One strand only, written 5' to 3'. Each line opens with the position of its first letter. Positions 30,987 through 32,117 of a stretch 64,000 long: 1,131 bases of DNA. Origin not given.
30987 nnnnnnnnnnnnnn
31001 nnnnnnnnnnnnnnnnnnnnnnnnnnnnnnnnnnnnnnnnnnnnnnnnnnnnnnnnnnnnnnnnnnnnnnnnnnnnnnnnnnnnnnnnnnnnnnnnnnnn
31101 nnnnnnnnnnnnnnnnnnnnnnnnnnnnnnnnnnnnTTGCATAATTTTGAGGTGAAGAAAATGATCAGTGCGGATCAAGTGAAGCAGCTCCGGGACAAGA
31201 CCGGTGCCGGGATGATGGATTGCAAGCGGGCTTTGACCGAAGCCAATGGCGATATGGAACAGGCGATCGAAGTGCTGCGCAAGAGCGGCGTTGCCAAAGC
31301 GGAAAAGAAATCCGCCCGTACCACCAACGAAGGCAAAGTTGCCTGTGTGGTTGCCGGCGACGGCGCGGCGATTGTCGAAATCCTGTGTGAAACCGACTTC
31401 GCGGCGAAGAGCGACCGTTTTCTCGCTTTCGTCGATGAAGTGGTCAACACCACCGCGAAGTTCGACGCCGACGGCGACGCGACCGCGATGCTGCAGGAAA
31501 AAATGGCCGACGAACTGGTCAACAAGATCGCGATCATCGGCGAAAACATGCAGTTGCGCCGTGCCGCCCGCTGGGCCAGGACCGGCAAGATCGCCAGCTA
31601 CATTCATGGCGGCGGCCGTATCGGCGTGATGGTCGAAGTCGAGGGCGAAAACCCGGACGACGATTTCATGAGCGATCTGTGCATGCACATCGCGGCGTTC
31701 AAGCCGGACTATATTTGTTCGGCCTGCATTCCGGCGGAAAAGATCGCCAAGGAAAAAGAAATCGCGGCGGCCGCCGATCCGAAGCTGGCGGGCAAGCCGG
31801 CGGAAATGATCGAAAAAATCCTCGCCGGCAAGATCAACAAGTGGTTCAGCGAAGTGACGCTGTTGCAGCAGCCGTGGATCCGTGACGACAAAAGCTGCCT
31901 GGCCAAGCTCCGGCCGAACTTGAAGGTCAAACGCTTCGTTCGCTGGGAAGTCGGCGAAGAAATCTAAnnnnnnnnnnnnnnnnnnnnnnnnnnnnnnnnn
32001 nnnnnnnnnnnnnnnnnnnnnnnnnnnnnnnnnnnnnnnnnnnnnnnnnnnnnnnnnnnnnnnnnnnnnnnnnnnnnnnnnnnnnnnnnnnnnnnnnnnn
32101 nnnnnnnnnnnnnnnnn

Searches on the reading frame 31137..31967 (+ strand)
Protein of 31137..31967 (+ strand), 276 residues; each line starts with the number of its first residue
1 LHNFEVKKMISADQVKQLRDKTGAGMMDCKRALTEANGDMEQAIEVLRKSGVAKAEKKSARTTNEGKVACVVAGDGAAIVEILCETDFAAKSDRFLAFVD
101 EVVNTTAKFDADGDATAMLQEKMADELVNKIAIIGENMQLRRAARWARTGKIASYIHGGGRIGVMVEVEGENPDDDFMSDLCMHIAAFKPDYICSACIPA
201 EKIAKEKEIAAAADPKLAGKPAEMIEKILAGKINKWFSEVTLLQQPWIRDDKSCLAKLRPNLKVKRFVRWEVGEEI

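Call 19: search_protein_families(library=pfam, proteins=[window:31137-31967:+])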
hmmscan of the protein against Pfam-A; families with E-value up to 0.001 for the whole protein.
window:31137-31967:+ (276 aa): 2 families
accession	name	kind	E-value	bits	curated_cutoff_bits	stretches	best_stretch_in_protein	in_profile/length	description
PF00889.24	EF_TS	-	3.1e-55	187.4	27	1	77-274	1-204/204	Elongation factor TS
PF25025.1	EF-Ts_N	-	1e-05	25.8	33.2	1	11-50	13-53/60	Elongation factor Ts, mitochondrial, N-terminal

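Call 20: find_homologous_proteins(query=window:31137-31967:+, max_evalue=1e-30)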
Query window:31137-31967:+ (276 aa): 7110 proteins with E <= 1e-30 among 8000 candidates; the best 120 are listed.
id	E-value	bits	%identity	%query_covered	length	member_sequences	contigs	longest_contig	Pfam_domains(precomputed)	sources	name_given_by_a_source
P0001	1.8e-171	586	100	97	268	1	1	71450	PF25025.1,PF00889.26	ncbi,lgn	-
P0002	1.1e-130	453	76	97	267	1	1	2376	PF25025.1,PF00889.26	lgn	-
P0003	2.9e-121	422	73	97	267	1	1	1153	PF00889.26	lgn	-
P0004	3.7e-117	409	69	97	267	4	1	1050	PF00889.26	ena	-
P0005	6.0e-117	408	69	97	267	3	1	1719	PF00889.26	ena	-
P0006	8.9e-114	397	68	97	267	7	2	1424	PF00889.26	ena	-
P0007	3.1e-111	389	65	97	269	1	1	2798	PF00889.26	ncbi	-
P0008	8.3e-110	384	65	97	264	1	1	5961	PF00889.26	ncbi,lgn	-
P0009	2.1e-108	380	66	97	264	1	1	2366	PF00889.26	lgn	-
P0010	3.9e-108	379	66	97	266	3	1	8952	PF00889.26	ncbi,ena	-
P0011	5.3e-108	379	65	97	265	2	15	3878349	PF25025.1,PF00889.26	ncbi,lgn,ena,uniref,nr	ncbi:translation elongation factor Ts [Victivallis sp. Marseille-Q1083]|uniref:translation elongatio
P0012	8.7e-108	378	65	97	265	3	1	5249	PF00889.26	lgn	-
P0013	1.1e-106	374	65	97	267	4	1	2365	PF00889.26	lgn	-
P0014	1.5e-106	374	66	97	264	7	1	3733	PF00889.26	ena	-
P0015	2.5e-106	373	66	97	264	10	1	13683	PF00889.26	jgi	-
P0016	4.0e-106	372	64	97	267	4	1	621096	PF00889.26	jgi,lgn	-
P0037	3.6e-102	359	64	97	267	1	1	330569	PF00889.26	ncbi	-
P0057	2.8e-100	353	63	97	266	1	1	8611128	PF00889.26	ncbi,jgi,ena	jgi:elongation factor Ts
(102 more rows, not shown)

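Call 21: find_encoding_contigs(protein=P0001, flank=10000, max_places=6)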
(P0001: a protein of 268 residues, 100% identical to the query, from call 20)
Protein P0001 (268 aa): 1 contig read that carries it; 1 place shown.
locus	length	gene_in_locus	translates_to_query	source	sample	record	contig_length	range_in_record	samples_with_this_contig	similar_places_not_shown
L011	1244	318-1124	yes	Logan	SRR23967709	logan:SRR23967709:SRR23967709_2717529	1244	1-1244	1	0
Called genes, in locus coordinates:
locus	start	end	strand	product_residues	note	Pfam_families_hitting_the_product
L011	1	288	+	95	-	?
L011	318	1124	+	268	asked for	PF25025:EF-Ts_N (faint), PF00889:EF_TS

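Call 22: find_encoding_contigs(protein=P0002, flank=10000, max_places=4)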
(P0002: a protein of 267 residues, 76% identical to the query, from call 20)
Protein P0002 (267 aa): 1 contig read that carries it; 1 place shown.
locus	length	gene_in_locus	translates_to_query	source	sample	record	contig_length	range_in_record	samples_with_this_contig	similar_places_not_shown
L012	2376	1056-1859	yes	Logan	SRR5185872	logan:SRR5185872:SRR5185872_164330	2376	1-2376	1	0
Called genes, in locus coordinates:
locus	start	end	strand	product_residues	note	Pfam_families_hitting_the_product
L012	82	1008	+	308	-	PF00318:Ribosomal_S2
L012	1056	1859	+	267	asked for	PF25025:EF-Ts_N (weak), PF00889:EF_TS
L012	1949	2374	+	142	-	?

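Call 38: find_encoding_contigs(protein=P0011, flank=10000, max_places=2)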
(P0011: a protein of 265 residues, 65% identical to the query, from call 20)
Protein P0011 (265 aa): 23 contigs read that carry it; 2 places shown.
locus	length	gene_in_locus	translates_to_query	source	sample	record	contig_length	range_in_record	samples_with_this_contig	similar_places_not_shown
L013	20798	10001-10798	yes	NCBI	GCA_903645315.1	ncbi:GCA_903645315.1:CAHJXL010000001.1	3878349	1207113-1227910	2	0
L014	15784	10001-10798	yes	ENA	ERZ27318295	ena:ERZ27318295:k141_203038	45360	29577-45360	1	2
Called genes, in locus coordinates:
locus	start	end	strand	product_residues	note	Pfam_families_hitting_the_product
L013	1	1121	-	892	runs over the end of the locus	-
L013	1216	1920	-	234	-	PF07596:SBP_bac_10 (faint)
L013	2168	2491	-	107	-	-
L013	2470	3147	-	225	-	PF07596:SBP_bac_10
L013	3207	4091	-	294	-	PF03537:Glyco_hydro_114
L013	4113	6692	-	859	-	-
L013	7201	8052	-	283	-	PF01261:AP_endonuc_2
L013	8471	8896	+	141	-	-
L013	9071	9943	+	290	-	PF00318:Ribosomal_S2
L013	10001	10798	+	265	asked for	PF25025:EF-Ts_N (faint), PF00889:EF_TS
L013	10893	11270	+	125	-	PF00383:dCMP_cyt_deam_1 (weak)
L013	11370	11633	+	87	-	PF01503:PRA-PH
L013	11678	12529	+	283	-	PF01634:HisG, PF08029:HisG_C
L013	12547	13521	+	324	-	PF13580:SIS_2 (faint), PF01380:SIS, PF00571:CBS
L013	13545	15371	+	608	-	PF04932:Wzy_C, PF00515:TPR_1 (faint), PF07719:TPR_2 (faint), PF14559:TPR_19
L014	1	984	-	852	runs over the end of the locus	-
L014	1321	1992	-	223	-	PF07596:SBP_bac_10 (faint)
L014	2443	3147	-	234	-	PF07963:N_methyl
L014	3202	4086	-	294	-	PF03537:Glyco_hydro_114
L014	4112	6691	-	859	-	-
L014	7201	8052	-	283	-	PF01261:AP_endonuc_2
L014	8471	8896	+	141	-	-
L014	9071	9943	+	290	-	PF00318:Ribosomal_S2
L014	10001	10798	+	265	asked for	PF25025:EF-Ts_N (faint), PF00889:EF_TS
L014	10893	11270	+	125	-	PF00383:dCMP_cyt_deam_1 (weak)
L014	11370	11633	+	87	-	PF01503:PRA-PH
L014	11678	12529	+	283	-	PF01634:HisG, PF08029:HisG_C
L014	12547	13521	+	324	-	PF13580:SIS_2 (faint), PF01380:SIS, PF00571:CBS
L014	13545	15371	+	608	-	PF04932:Wzy_C, PF13431:TPR_17 (faint), PF00515:TPR_1 (faint), PF07719:TPR_2 (faint), PF14559:TPR_19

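Call 39: find_encoding_contigs(protein=P0010, flank=10000, max_places=2)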
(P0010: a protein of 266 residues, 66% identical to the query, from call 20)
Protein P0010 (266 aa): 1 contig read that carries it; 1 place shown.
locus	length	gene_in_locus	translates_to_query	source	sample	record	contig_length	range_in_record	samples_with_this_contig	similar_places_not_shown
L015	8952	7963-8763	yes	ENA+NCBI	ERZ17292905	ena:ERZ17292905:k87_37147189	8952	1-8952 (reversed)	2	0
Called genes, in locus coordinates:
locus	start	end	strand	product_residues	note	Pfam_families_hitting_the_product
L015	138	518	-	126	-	-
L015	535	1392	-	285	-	PF00950:ABC-3, PF01032:FecCD (weak)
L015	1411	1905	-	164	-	PF01928:CYTH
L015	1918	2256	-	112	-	PF02609:Exonuc_VII_S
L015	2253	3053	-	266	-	-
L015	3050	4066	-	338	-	PF02470:MlaD, PF28544:Helical_needle (faint)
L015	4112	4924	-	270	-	PF02405:MlaE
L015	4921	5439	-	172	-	-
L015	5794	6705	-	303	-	-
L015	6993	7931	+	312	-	PF00318:Ribosomal_S2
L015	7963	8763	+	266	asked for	PF00889:EF_TS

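Call 71: find_encoding_contigs(protein=P0016, flank=10000, max_places=1)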
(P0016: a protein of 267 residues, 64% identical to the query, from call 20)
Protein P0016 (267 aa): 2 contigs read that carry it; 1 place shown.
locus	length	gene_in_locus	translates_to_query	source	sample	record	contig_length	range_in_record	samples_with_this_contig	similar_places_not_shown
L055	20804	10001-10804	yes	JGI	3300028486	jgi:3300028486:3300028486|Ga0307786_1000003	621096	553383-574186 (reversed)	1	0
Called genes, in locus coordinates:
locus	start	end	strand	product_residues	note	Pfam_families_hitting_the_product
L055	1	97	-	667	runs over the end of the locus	PF03747:ADP_ribosyl_GH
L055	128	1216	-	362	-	PF01073:3Beta_HSD, PF01370:Epimerase, PF02719:Polysacc_synt_2, PF04321:RmlD_sub_bind, PF16363:GDP_Man_Dehyd, PF07993:NAD_binding_4 (faint)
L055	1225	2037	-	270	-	PF00483:NTP_transferase, PF12804:NTP_transf_3 (weak)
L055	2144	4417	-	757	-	-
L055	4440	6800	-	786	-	-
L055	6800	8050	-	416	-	PF03631:Virul_fac_BrkB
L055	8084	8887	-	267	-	PF00149:Metallophos, PF12850:Metallophos_2 (faint)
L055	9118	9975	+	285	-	PF00318:Ribosomal_S2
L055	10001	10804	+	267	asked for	PF00889:EF_TS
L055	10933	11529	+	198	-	PF06226:DUF1007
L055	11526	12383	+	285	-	PF03824:NicO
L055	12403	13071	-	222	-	PF11249:DUF3047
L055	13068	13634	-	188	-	PF01464:SLT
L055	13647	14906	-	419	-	-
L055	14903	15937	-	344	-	PF04613:LpxD, PF25084:LbH_EIF2B, PF25087:GMPPB_C (faint), PF00132:Hexapep, PF14602:Hexapep_2 (weak), PF00132:Hexapep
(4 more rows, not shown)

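Call 72: find_encoding_contigs(protein=P0037, flank=10000, max_places=1)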
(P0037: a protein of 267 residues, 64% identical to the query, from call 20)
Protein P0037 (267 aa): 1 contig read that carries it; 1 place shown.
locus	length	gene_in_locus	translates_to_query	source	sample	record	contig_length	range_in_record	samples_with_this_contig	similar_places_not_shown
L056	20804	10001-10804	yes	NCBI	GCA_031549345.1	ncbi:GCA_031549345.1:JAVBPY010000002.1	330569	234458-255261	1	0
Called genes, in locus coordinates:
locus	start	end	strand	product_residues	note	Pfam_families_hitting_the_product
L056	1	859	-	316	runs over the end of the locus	-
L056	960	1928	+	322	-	PF01408:GFO_IDH_MocA, PF02894:GFO_IDH_MocA_C, PF22725:GFO_IDH_MocA_C3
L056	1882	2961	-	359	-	PF01075:Glyco_transf_9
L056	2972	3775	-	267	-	PF00149:Metallophos, PF12850:Metallophos_2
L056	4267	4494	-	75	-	-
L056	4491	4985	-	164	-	PF02381:MraZ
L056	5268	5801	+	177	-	PF04525:LOR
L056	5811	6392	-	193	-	PF01613:Flavin_Reduct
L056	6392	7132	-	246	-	PF01435:Peptidase_M48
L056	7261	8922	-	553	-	-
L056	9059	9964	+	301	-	PF00318:Ribosomal_S2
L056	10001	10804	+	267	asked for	PF00889:EF_TS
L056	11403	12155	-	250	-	PF00481:PP2C (weak), PF13672:PP2C_2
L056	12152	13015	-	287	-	PF00657:Lipase_GDSL, PF13472:Lipase_GDSL_2, PF04311:DUF459 (weak)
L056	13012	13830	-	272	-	PF03167:UDG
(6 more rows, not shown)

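Call 73: find_encoding_contigs(protein=P0057, flank=10000, max_places=1)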
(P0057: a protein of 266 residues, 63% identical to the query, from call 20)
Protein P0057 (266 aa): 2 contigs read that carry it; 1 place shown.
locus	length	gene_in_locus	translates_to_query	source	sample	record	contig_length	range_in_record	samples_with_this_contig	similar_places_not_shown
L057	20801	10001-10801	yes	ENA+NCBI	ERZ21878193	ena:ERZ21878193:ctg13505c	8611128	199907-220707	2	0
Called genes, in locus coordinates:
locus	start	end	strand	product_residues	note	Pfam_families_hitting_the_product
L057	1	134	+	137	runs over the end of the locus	-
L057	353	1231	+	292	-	-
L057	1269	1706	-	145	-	-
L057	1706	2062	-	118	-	-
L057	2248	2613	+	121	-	-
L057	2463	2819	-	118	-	-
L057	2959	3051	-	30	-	-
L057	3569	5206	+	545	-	-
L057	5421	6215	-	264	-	-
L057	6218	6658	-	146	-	-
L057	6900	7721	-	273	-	-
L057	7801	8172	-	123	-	-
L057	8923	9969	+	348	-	PF00318:Ribosomal_S2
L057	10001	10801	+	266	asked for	PF00889:EF_TS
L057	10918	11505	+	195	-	PF02525:Flavodoxin_2, PF03358:FMN_red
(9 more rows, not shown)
